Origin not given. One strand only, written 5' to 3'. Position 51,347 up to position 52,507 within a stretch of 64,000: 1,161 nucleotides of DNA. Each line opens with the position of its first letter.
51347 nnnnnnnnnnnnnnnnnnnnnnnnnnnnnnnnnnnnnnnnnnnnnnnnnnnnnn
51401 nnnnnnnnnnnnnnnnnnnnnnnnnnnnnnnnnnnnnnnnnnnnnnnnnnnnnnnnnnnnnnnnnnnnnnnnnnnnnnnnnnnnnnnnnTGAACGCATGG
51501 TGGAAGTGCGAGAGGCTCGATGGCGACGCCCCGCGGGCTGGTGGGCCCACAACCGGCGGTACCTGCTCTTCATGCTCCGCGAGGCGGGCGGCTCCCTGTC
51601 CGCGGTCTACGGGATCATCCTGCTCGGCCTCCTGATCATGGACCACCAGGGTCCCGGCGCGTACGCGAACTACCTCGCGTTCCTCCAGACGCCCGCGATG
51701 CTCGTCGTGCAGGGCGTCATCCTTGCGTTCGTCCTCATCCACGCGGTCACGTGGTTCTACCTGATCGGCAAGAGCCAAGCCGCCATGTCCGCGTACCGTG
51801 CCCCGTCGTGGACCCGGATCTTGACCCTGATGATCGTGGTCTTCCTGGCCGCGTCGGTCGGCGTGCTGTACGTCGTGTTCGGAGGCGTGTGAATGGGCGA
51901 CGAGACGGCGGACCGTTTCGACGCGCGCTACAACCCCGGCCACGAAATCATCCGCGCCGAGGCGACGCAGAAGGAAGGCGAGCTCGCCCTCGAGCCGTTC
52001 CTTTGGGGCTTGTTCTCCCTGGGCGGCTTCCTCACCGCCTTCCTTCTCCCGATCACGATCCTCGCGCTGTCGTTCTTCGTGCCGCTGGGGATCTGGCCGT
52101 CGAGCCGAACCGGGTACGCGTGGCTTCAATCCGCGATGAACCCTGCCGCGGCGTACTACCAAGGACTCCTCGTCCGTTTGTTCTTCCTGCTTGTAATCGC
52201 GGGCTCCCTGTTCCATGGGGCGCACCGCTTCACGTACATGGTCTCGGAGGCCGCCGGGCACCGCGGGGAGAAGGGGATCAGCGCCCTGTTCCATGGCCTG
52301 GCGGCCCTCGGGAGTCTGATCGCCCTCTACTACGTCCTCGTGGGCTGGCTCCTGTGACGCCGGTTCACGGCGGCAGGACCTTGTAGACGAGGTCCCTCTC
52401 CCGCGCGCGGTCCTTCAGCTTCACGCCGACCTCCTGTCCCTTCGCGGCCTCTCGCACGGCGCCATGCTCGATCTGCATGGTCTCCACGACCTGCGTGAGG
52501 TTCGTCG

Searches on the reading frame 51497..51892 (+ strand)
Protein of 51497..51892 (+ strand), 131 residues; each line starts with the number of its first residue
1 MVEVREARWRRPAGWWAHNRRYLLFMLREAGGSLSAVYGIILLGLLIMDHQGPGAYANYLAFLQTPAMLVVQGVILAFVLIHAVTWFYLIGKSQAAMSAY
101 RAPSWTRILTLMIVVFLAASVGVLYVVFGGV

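Call 58: search_protein_families(library=pfam, proteins=[window:51497-51892:+])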
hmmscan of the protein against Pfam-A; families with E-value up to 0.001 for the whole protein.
window:51497-51892:+ (131 aa): 1 family
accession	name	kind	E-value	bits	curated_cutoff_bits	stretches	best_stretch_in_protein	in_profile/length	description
PF02300.22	Fumarate_red_C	-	1.2e-22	80.8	24.2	1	12-127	11-126/127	Fumarate reductase subunit C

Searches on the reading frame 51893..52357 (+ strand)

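Call 58: search_protein_families(library=pfam, proteins=[window:51893-52357:+])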
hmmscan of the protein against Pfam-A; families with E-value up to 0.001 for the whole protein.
window:51893-52357:+ (154 aa): 1 family
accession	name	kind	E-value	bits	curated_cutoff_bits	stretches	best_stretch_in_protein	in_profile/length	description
PF02313.22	Fumarate_red_D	-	1.1e-17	64.8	25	1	33-148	6-113/114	Fumarate reductase subunit D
